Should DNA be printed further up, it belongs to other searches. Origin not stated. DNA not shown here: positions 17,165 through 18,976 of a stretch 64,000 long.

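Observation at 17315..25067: Compact labdane-type diterpenoid operon: class II cyclase, class I synthase, IDI-2, GGPP synthase, with a c-di-GMP enzyme inside it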

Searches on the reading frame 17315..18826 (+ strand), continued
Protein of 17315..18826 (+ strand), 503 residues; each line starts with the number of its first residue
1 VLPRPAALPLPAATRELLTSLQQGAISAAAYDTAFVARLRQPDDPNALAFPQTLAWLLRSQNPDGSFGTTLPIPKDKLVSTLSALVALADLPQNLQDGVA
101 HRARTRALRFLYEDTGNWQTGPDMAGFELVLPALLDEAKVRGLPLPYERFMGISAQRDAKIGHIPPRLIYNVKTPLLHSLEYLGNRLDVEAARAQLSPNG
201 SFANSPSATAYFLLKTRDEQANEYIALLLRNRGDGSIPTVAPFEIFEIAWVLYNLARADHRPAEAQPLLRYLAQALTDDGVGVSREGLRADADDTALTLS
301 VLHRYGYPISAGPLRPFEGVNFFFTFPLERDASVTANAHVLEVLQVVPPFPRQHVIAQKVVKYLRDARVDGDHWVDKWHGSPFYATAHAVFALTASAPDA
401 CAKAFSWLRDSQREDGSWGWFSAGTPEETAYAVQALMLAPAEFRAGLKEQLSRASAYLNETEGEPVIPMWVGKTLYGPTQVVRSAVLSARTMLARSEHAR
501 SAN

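Call 68: search_protein_families(library=pfam, proteins=[L047:9449-11152:+, L084:9469-11187:+, L042:9547-10926:+, L031:2667-5189:+], max_evalue=1)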
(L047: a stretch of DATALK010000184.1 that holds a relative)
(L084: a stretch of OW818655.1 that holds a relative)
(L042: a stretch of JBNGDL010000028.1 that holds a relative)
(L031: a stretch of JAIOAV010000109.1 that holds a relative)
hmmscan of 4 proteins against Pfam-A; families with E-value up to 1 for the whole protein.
L047:9449-11152:+ (567 aa): 10 families
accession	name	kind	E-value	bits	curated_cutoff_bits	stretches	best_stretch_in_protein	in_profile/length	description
PF02518.31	HATPase_c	-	8.1e-28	97.5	26.4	1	450-560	2-110/111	Histidine kinase-, DNA gyrase B-, and HSP90-like ATPase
PF00512.31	HisKA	-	1.3e-18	67.3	26.9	1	334-402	1-66/66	His Kinase A (phospho-acceptor) domain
PF00989.32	PAS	-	6.3e-07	29.8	22.6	1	218-324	2-112/113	PAS fold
PF08448.16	PAS_4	-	1.9e-06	28.5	23.1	1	223-329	1-109/110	PAS fold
PF13188.13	PAS_8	-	1.4e-05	25.3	21.8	1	218-274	2-55/65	PAS domain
PF13426.13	PAS_9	-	0.00025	21.7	27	1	228-326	2-102/103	PAS domain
PF12860.13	PAS_7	-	0.013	16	27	1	223-267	1-46/115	PAS fold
PF13581.12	HATPase_c_2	-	0.05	14.1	27.4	1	464-540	42-113/127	Histidine kinase-like ATPase domain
PF25471.1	TM_PetC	-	0.14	12.4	37.1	1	20-44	6-30/48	Iron-sulfur subunit PetC transmembrane anchor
PF18181.6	SLATT_1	-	0.16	12.5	26.3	1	150-214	39-108/122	SMODS and SLOG-associating 2TM effector domain 1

L084:9469-11187:+ (572 aa): 7 families
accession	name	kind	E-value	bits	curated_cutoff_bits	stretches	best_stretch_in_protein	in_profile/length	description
PF02518.31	HATPase_c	-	1.3e-29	103.3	26.4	1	450-560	1-109/111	Histidine kinase-, DNA gyrase B-, and HSP90-like ATPase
PF00512.31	HisKA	-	9.2e-19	67.7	26.9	1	335-403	1-66/66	His Kinase A (phospho-acceptor) domain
PF13188.13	PAS_8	-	0.00033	20.9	21.8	1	219-255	3-39/65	PAS domain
PF08448.16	PAS_4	-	0.00063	20.4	23.1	1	223-330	1-109/110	PAS fold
PF00989.32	PAS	-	0.0015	19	22.6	1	219-269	3-53/113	PAS fold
PF12860.13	PAS_7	-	0.0036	17.9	27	1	223-332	1-113/115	PAS fold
PF13426.13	PAS_9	-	0.01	16.6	27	1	228-327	2-102/103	PAS domain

L042:9547-10926:+ (459 aa): 7 families
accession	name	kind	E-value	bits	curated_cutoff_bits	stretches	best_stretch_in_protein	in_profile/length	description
PF02518.31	HATPase_c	-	4.3e-29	101.6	26.4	1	335-452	1-110/111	Histidine kinase-, DNA gyrase B-, and HSP90-like ATPase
PF00512.31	HisKA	-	1.6e-21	76.6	26.9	1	221-288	2-66/66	His Kinase A (phospho-acceptor) domain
PF20966.2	MASE6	-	0.035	14.5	27.4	1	27-177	11-161/170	MASE6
PF25471.1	TM_PetC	-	0.12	12.6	37.1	1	17-39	6-28/48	Iron-sulfur subunit PetC transmembrane anchor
PF10112.14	Halogen_Hydrol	-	0.13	12.7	29.8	1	131-224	4-87/191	5-bromo-4-chloroindolyl phosphate hydrolysis protein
PF10226.14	CCDC85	-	0.31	11.1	23.8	1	182-217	42-76/192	CCDC85 family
PF18181.6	SLATT_1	-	0.35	11.4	26.3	1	129-196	29-96/122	SMODS and SLOG-associating 2TM effector domain 1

L031:2667-5189:+ (840 aa): 18 families
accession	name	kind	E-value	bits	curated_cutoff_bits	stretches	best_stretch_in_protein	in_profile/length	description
PF00072.30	Response_reg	-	1.2e-47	161.1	30.2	2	712-825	1-110/111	Response regulator receiver domain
PF02518.31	HATPase_c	-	5.7e-32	110.9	26.4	1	459-569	1-109/111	Histidine kinase-, DNA gyrase B-, and HSP90-like ATPase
PF00512.31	HisKA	-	2.2e-22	79.3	26.9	1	345-413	1-66/66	His Kinase A (phospho-acceptor) domain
PF08448.16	PAS_4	-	3.9e-09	37.2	23.1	1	234-340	1-109/110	PAS fold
PF00989.32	PAS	-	5e-07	30.2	22.6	1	231-335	4-112/113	PAS fold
PF13426.13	PAS_9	-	9.9e-07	29.4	27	1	239-338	2-103/103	PAS domain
PF18181.6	SLATT_1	-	2.9e-05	24.5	26.3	1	131-224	30-119/122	SMODS and SLOG-associating 2TM effector domain 1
PF13581.12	HATPase_c_2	-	0.0001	22.8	27.4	1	468-545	40-110/127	Histidine kinase-like ATPase domain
PF23198.2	PDE8A_N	-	0.001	19.5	29.6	1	712-826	13-129/147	PDE8A-like, N-terminal domain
PF13188.13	PAS_8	-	0.0085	16.4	21.8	1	231-279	4-49/65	PAS domain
PF12860.13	PAS_7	-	0.0095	16.5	27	1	234-293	1-62/115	PAS fold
PF14357.11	DUF4404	-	0.031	15.3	27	1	191-263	5-73/83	Domain of unknown function (DUF4404)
PF19220.6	Rod_CreS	-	0.057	12.9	100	1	178-235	296-353/359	Crescentin, rod domain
PF05656.20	DUF805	-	0.094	13.6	25.7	0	129-187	14-73/111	Protein of unknown function (DUF805)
PF20014.4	GAP1-M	-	0.13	12.9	24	0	690-726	12-45/101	GTPase-associated protein 1, middle domain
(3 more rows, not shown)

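Call 113: search_protein_families(library=pfam, proteins=[L047:7042-7971:+, L084:7028-7984:+, L049:6323-7246:+, L047:5651-7015:+, L047:4548-5633:+, L084:6469-7053:+, L084:5594-6472:+, L083:6146-6811:+, L083:4802-6109:+, L076:5774-7099:+], max_evalue=0.001)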
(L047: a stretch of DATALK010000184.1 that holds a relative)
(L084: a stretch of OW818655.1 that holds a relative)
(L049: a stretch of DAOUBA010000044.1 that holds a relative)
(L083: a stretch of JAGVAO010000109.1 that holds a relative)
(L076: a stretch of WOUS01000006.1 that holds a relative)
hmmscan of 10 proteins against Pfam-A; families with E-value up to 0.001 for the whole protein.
L047:7042-7971:+ (309 aa): 0 families

L084:7028-7984:+ (318 aa): 0 families

L049:6323-7246:+ (307 aa): 0 families

L047:5651-7015:+ (454 aa): 1 family
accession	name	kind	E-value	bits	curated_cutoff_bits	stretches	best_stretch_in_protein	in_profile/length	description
PF09594.16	GT87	-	1.1e-06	29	25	1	88-320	1-215/237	Glycosyltransferase family 87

L047:4548-5633:+ (361 aa): 2 families
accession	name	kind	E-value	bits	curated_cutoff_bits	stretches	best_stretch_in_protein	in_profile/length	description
PF04339.18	FemAB_like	-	1.5e-06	28.1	27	1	30-348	2-337/369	Peptidogalycan biosysnthesis/recognition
PF13480.13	Acetyltransf_6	-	1e-05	26.1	22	1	198-329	1-142/143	Acetyltransferase (GNAT) domain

L084:6469-7053:+ (194 aa): 3 families
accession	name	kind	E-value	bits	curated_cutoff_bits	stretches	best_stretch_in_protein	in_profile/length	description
PF04140.19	ICMT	-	7.2e-12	46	24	1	91-171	11-94/95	Isoprenylcysteine carboxyl methyltransferase (ICMT) family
PF04191.18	PEMT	-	6.5e-08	33.4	25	1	79-172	4-100/105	Phospholipid methyltransferase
PF07298.16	NnrU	-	0.00021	21.4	24.7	1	16-168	7-145/188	NnrU protein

L084:5594-6472:+ (292 aa): 2 families
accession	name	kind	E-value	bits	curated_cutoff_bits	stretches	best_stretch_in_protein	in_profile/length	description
PF13469.12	Sulfotransfer_3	-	5.2e-13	50.2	27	1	5-200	2-212/216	Sulfotransferase family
PF00685.33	Sulfotransfer_1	-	1.9e-06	27.9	22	0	169-231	150-211/255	Sulfotransferase domain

L083:6146-6811:+ (221 aa): 0 families

L083:4802-6109:+ (435 aa): 1 family
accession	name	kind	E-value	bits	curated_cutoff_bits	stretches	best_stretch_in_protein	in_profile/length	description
PF09594.16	GT87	-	2.7e-06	27.8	25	1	81-329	1-229/237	Glycosyltransferase family 87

L076:5774-7099:+ (441 aa): 1 family
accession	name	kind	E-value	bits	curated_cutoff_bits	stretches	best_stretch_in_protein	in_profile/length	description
PF09594.16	GT87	-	4.6e-11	43.4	25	1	89-333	1-228/237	Glycosyltransferase family 87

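Call 114: search_solved_structures(query=L047:7042-7971:+, max_evalue=1)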
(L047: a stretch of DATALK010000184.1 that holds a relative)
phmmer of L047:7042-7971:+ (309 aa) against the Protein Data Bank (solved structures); distinct sequences matched with E-value up to 1: 8.
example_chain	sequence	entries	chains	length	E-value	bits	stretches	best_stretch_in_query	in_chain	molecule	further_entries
3wqk_A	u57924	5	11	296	4.1e-66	227.1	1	4-295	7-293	Diterpene synthase | RV3378C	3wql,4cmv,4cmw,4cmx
3wqm_A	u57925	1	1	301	4.4e-66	227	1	4-295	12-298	Diterpene synthase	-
3wqn_A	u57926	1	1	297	1.4e-65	225.3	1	4-295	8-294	Diterpene synthase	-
4kt8_A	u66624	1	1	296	4.7e-65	223.6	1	4-295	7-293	Diterpene synthase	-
2yyg_A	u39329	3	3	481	0.22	14.5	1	71-146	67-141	4-hydroxyphenylacetate-3-hydroxylase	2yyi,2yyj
2yyk_A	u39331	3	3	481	0.24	14.3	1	71-146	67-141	4-hydroxyphenylacetate-3-hydroxylase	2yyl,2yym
5icw_A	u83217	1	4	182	0.87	12.5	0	54-127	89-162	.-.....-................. 60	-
5icv_A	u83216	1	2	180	0.91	12.4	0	54-127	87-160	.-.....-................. 60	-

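Call 115: search_solved_structures(query=L047:7980-9455:+, max_evalue=1e-20)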
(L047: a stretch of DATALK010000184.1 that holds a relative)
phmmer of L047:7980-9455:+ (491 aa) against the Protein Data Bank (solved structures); distinct sequences matched with E-value up to 1e-20: 11.
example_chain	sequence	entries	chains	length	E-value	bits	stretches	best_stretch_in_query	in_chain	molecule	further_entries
6vpt_A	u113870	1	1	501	1.2e-128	433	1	14-484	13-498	Cyclase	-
5bp8_A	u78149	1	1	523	1.1e-38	136.3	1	19-481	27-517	Ent-copalyl diphosphate synthase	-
3pya_A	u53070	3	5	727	3.9e-32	114.6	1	5-361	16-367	Ent-copalyl diphosphate synthase, chloroplastic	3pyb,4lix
8i6p_B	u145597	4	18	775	4.8e-28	101.1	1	7-331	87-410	Syn-copalyl diphosphate synthase, chloroplastic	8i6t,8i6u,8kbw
3s9v_A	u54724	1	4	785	5.4e-28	101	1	3-335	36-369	Abietadiene synthase, chloroplastic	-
8ih5_F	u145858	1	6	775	4.5e-27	97.9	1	7-331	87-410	Syn-copalyl diphosphate synthase, chloroplastic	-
9q3i_A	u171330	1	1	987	3.4e-26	95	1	15-479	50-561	Copalyl diphosphate synthase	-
9b99_A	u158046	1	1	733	4e-26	94.8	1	8-338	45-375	Labda-7,13E-dienyl diphosphate synthase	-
7wat_B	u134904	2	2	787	2.1e-25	92.4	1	14-347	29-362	Bifunctional diterpene synthase | Bifunctional diterpene synthase, chloroplastic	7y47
7xkx_A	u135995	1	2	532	3.4e-24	88.4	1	188-483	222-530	SQHop_cyclase_C domain-containing protein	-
8v0f_A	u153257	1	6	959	2.6e-23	85.5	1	14-426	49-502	Copalyl diphosphate synthase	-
